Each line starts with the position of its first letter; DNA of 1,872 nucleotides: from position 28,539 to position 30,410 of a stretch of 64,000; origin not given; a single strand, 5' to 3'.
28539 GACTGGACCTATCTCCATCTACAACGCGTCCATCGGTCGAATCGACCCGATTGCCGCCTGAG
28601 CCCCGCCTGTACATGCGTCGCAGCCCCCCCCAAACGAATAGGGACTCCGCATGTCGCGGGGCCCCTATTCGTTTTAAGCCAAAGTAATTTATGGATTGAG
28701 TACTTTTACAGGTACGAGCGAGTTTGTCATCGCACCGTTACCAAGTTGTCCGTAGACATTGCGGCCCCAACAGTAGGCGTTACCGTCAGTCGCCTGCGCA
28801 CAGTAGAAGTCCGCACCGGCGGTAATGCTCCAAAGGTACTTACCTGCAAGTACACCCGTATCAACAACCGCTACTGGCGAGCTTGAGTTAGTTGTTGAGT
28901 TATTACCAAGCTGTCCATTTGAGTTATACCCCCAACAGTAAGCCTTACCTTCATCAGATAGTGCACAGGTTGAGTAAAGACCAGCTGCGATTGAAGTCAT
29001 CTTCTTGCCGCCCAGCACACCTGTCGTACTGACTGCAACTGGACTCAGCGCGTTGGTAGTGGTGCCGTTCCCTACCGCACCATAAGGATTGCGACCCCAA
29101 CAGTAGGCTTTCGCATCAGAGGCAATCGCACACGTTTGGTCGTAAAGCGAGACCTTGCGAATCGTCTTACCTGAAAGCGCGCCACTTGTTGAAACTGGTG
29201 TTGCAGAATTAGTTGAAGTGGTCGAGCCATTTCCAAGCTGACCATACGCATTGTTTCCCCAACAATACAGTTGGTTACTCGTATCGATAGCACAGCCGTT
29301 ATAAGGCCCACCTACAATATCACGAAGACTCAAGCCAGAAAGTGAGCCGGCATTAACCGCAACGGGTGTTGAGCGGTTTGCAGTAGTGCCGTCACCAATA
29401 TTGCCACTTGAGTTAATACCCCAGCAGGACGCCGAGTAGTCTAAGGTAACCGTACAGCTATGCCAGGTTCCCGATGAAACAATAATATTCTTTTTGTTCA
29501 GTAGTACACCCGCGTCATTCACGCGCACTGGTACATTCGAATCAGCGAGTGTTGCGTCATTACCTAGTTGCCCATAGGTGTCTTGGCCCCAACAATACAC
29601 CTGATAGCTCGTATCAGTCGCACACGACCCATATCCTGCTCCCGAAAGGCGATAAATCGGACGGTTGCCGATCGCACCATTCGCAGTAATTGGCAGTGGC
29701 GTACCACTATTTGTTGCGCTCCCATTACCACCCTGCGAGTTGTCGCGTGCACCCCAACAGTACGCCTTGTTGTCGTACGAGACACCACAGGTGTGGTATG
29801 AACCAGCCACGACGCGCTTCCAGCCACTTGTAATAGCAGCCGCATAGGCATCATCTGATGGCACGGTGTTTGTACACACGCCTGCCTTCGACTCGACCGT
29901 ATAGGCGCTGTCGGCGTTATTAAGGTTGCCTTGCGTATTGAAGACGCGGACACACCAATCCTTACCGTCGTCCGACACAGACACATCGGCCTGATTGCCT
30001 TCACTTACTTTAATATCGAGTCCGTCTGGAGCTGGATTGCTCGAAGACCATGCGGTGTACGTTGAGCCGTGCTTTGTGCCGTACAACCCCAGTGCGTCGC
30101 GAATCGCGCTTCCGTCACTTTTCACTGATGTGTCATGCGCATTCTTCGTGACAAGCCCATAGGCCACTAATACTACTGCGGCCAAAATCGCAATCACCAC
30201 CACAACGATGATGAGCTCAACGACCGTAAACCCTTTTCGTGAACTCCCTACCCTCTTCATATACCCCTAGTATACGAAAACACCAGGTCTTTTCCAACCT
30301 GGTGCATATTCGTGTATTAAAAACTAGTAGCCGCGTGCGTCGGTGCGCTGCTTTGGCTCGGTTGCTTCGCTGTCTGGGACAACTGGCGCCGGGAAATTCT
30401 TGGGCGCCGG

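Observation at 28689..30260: Modular type IV pilin carrying a seven-bladed RCC1/BLIP-II-type propeller, encoded away from the pilus cluster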

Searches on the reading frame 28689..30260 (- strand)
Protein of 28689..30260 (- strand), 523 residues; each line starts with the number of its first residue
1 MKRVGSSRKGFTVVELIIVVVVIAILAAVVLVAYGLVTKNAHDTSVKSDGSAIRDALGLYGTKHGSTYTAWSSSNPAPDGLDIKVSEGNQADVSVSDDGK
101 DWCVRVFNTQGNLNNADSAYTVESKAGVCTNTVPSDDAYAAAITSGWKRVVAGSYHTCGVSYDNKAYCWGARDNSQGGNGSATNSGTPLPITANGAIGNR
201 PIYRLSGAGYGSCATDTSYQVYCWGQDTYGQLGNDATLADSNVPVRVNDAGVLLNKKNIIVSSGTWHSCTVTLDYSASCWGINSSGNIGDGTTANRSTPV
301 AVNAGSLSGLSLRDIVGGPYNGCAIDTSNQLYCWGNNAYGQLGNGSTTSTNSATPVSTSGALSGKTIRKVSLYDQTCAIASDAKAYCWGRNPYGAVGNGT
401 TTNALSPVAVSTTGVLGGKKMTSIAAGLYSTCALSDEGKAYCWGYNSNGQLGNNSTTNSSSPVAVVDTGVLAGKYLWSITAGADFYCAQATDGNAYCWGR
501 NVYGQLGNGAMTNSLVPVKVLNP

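Call 3: search_protein_families(library=pfam, proteins=[window:28689-30260:-], max_evalue=1)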
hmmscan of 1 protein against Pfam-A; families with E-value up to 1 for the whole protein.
window:28689-30260:- (523 aa): 6 families
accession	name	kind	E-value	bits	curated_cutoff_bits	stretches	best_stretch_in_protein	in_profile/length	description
PF25390.1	WD40_RLD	-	6.2e-62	210.4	150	2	308-520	29-241/363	RCC1-like domain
PF00415.24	RCC1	-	7e-46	155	21.7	6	220-270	3-49/50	Regulator of chromosome condensation (RCC1) repeat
PF13540.12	RCC1_2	-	7.3e-43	143.8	22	6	422-450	2-30/30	Regulator of chromosome condensation (RCC1) repeat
PF25384.1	Alsin_RLD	-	3.4e-10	40.2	100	2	409-456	265-312/405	Alsin RCC1-like domain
PF07963.17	N_methyl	-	2.7e-05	24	21.2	1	7-31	3-27/27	Prokaryotic N-terminal methylation motif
PF19503.4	DUF6037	-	0.066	13.6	28.8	0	155-185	129-159/200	Family of unknown function (DUF6037)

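Call 4: search_protein_families(library=ncbifam, proteins=[window:28689-30260:-], max_evalue=1)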
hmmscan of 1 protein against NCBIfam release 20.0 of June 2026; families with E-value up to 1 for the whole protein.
window:28689-30260:- (523 aa): 10 families
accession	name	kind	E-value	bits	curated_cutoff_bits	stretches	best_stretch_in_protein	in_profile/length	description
TIGR01710.1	typeII_sec_gspG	equivalog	3.5e-06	27.1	88.85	1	9-61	1-53/134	type II secretion system major pseudopilin GspG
NF007862.0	PRK10574.1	equivalog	1.1e-05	25.6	138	1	7-78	3-74/145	prepilin peptidase-dependent pilin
TIGR02532.1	IV_pilin_GFxxxE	domain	2.8e-05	23.7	16.3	1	8-31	1-24/24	prepilin-type N-terminal cleavage/methylation domain-containing protein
TIGR01708.2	typeII_sec_gspH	equivalog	0.00012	22.1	80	1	9-35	2-28/169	type II secretion system minor pseudopilin GspH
NF041775.1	typeIV_PilA_Myxo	equivalog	0.0035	17.3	400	1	4-33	6-35/214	type IV pilin protein PilA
NF040999.1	pilin_ComGC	equivalog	0.0046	17.1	75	1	9-29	2-22/84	competence type IV pilus major pilin ComGC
NF007800.0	PRK10506.1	equivalog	0.031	14.1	158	1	6-30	6-30/163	prepilin peptidase-dependent protein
TIGR02596.1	TIGR02596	subfamily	0.12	12.4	70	1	11-33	1-23/196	Verru_Chthon cassette protein D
TIGR04183.1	Por_Secre_tail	domain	0.15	12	23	0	445-482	26-61/72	T9SS type A sorting domain-containing protein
NF041013.1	T4P_ComGE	equivalog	0.23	11.6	49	1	9-40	4-35/83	competence type IV pilus minor pilin ComGE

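Call 5: search_solved_structures(query=window:28689-30260:-, max_evalue=0.01, show_alignments=2)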
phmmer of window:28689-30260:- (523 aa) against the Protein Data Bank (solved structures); distinct sequences matched with E-value up to 0.01: 39.
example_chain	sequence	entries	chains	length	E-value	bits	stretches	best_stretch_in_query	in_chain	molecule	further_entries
4dnv_A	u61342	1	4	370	3.7e-39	138.5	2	256-520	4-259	AT5g63860/MGI19_6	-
4nc4_A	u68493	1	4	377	3.9e-39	138.4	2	256-520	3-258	Ultraviolet-B receptor UVR8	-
6xzl_A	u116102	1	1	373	4.1e-39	138.3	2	256-520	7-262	Ultraviolet-B receptor UVR8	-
4d9s_A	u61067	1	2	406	4.6e-39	138.2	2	256-520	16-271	UVB-resistance protein UVR8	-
6xzm_A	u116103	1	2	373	6.3e-39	137.7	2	256-520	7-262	Ultraviolet-B receptor UVR8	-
7vgg_B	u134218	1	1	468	6.7e-39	137.6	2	256-520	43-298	Ultraviolet-B receptor UVR8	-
4dnw_A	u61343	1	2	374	7.3e-39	137.5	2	256-520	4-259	AT5g63860/MGI19_6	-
4naa_A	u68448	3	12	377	8.9e-39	137.2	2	256-520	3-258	Ultraviolet-B receptor UVR8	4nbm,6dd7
4dnu_A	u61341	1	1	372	1.2e-38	136.8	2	256-520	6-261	AT5g63860/MGI19_6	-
8gqe_B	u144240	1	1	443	1.8e-38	136.2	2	256-520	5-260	Ultraviolet-B receptor UVR8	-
6xzn_A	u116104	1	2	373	4.9e-38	134.8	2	256-520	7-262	Ultraviolet-B receptor UVR8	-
7q40_A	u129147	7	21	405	2.9e-31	112.4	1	332-483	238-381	E3 ubiquitin-protein ligase HERC2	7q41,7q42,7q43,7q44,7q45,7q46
3kci_A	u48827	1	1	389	1.3e-30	110.3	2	327-517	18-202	Probable E3 ubiquitin-protein ligase HERC2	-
4o2w_A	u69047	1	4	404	3.8e-26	95.6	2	220-512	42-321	E3 ubiquitin-protein ligase HERC1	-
4l1m_A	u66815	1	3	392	1.2e-24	90.6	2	306-465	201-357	E3 ubiquitin-protein ligase HERC2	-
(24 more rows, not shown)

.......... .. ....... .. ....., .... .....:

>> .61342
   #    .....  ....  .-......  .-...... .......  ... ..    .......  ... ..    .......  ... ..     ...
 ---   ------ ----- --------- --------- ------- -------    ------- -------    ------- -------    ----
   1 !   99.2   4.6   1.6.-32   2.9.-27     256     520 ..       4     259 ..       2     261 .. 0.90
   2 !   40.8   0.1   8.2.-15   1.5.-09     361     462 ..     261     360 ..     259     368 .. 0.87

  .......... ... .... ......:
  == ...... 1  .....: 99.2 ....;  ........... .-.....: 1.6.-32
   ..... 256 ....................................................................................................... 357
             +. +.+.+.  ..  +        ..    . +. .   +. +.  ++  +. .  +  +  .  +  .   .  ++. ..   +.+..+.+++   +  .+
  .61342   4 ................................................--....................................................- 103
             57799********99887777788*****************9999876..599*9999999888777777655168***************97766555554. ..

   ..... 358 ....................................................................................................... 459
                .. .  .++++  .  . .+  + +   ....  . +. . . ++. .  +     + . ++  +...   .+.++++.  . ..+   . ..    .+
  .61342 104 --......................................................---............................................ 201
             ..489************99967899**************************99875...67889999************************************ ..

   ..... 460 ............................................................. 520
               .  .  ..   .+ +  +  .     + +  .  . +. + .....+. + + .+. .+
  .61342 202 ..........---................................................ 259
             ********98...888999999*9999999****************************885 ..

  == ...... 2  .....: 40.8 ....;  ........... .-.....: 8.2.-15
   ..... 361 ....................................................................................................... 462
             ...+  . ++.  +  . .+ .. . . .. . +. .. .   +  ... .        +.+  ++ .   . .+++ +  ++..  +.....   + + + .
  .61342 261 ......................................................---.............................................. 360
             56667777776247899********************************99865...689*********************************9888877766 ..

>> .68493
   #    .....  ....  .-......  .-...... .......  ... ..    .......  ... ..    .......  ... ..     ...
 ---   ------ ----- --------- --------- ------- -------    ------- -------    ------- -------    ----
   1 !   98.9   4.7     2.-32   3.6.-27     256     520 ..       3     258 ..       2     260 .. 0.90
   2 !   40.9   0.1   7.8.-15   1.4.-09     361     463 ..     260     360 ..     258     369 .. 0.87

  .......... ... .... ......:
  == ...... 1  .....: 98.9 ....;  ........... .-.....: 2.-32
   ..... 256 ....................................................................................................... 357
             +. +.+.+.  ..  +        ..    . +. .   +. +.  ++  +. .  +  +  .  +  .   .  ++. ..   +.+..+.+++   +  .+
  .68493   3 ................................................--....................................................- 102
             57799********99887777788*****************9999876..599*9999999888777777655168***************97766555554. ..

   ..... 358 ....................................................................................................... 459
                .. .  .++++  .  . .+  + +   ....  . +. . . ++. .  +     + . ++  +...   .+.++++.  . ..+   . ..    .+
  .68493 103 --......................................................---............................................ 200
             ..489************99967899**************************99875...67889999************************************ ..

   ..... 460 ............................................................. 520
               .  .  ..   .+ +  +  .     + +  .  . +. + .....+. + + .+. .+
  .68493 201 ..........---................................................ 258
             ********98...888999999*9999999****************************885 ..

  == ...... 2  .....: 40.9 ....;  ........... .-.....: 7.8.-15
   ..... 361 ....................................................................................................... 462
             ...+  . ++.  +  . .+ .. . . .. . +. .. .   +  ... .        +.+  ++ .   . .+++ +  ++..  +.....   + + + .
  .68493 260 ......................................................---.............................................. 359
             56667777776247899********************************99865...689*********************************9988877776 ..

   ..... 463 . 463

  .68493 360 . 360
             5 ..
